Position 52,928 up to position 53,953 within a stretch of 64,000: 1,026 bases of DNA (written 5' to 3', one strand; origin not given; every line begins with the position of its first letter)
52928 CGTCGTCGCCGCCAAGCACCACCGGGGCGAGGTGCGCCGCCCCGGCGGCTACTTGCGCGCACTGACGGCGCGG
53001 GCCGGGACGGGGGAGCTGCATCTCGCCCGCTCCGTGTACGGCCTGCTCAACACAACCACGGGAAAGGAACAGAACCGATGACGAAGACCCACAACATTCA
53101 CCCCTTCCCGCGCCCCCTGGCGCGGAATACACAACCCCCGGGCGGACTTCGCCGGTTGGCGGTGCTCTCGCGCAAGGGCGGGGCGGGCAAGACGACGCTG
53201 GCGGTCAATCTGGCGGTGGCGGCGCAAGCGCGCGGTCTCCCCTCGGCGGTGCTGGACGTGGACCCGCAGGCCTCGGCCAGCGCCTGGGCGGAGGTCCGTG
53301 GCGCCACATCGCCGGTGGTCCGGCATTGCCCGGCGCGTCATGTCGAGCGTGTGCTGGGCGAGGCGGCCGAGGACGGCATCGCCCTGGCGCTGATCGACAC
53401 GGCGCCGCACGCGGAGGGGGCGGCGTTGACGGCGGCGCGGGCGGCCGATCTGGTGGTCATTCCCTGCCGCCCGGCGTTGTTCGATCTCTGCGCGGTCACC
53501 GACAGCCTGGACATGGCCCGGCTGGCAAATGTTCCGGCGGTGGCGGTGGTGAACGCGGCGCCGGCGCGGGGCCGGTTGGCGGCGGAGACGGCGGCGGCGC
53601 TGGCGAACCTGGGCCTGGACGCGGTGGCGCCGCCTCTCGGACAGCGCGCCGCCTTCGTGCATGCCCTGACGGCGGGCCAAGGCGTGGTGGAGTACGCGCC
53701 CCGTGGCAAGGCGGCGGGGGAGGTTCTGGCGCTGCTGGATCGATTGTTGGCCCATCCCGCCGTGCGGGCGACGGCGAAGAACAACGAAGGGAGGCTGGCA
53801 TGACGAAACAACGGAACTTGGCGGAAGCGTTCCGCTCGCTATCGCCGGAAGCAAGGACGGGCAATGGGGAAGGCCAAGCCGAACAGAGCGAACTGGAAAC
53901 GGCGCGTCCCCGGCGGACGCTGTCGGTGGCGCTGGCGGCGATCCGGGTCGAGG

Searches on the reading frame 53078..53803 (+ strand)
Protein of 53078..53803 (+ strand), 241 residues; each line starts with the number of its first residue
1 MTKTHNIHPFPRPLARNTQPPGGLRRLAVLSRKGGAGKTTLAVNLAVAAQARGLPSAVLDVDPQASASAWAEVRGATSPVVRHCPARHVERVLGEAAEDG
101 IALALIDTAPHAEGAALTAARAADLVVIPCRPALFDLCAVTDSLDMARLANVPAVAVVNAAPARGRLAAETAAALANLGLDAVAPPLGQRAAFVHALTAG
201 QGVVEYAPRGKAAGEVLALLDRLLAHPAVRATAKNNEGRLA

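Call 63: search_protein_families(library=pfam, proteins=[window:53078-53803:+], max_evalue=0.00001)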
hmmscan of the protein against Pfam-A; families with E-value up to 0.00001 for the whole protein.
window:53078-53803:+ (241 aa): 4 families
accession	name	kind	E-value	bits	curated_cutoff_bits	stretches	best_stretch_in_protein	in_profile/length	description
PF01656.29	CbiA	-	6e-13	49.3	25.4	1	27-136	1-54/125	CobQ/CobB/MinD/ParA nucleotide binding domain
PF13614.12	AAA_31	-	4e-11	43.6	27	1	27-73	4-50/177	AAA domain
PF10609.15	ParA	-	4.9e-09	36.4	27.1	1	27-62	6-41/246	NUBPL iron-transfer P-loop NTPase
PF09140.17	MipZ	-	2.6e-06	27.4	20.7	0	30-76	6-53/262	ATPase MipZ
